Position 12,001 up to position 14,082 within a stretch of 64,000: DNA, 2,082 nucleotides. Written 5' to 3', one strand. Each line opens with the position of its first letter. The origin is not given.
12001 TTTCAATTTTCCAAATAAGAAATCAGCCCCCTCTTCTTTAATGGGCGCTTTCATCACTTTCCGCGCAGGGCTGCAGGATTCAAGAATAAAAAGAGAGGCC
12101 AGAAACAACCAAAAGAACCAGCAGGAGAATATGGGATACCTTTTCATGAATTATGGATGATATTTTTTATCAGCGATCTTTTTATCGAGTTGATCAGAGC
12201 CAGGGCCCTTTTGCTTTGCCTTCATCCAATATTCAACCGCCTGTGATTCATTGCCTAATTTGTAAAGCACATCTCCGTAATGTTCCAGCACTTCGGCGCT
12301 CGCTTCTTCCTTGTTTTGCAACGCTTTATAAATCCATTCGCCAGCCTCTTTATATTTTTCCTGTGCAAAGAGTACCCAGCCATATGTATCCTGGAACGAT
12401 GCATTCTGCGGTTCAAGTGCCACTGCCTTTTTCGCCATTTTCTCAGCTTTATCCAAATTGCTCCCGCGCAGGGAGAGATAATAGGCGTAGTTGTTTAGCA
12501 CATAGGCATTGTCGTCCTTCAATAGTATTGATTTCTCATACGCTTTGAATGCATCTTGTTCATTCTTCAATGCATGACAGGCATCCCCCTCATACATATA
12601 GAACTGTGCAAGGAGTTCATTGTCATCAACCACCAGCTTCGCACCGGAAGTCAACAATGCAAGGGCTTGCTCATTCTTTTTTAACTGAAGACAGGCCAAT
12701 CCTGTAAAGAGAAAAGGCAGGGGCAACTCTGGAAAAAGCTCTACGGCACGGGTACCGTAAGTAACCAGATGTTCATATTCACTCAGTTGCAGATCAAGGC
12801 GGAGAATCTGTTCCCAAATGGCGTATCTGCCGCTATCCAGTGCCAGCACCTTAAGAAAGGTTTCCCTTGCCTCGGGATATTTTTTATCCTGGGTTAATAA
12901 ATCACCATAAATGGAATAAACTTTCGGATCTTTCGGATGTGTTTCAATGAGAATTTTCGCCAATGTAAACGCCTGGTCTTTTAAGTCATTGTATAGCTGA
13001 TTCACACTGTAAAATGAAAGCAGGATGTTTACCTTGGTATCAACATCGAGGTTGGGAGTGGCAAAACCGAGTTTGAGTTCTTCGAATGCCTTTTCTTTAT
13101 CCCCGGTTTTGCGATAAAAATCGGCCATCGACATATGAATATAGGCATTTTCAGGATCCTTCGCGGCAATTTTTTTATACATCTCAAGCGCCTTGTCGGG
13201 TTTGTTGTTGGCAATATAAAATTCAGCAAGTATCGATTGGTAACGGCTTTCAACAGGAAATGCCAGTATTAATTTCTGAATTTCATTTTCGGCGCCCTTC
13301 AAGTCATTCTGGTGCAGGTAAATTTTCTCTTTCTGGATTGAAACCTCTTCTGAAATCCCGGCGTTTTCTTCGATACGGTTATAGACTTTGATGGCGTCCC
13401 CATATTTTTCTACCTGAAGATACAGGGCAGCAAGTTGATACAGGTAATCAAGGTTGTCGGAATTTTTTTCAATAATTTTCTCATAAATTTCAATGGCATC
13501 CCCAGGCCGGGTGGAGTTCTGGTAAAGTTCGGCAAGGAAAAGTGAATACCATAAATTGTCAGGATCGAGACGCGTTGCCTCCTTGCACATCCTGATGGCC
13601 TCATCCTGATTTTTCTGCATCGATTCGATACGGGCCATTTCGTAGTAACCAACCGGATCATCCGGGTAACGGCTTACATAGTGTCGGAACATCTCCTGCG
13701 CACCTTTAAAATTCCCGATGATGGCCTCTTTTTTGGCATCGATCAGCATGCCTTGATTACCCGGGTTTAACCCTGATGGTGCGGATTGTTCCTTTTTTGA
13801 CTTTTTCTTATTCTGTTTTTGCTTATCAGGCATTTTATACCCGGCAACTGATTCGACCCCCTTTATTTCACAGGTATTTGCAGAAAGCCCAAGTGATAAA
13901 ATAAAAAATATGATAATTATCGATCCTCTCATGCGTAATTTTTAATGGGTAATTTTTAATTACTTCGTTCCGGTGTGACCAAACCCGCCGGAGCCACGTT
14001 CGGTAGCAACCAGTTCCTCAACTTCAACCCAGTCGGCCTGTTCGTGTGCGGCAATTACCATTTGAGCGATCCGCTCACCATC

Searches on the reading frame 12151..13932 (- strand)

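Call 46: search_protein_families(library=pfam, proteins=[window:12151-13932:-], max_evalue=0.001)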
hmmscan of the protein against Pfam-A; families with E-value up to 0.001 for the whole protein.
window:12151-13932:- (593 aa): 22 families
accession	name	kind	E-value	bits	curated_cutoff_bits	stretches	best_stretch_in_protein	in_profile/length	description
PF14559.12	TPR_19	-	1.3e-32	112.3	25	4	107-167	5-64/68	Tetratricopeptide repeat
PF13432.12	TPR_16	-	1.8e-31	108.6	32.7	0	239-285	7-53/65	Tetratricopeptide repeat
PF07719.23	TPR_2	-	8.8e-31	103.9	27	0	95-126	3-34/34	Tetratricopeptide repeat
PF13428.12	TPR_14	-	5.4e-30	101.2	23.5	0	234-271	6-43/44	Tetratricopeptide repeat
PF13431.12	TPR_17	-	2.2e-27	93.4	24.4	1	150-181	2-33/34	Tetratricopeptide repeat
PF23914.1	TPR_CcmH_CycH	-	1e-23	84.3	42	3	83-189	40-149/158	Cytochrome c-type biogenesis protein H TPR domain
PF00515.34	TPR_1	-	1.3e-19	69.5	27.8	0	95-126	3-34/34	Tetratricopeptide repeat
PF12895.13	ANAPC3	-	8.3e-19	68.1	27.2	2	105-186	1-81/82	Anaphase-promoting complex, cyclosome, subunit 3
PF13424.12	TPR_12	-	6.7e-18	65.1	30.1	0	133-189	9-73/77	Tetratricopeptide repeat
PF13181.12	TPR_8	-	1e-16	60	25.7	0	96-126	4-34/34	Tetratricopeptide repeat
PF13429.12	TPR_15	-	5.1e-14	52.8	26.2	1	445-575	116-243/280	Tetratricopeptide repeat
PF13176.12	TPR_7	-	1.9e-12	46.6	27.9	0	235-263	5-35/36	Tetratricopeptide repeat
PF14561.12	TPR_20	-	4.7e-09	36.9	25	0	247-286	6-45/90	Tetratricopeptide repeat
PF13414.12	TPR_11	-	1.2e-08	35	26.8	0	239-277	4-42/42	TPR repeat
PF13174.12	TPR_6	-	6.6e-08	33.1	26.3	0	235-261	6-32/33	Tetratricopeptide repeat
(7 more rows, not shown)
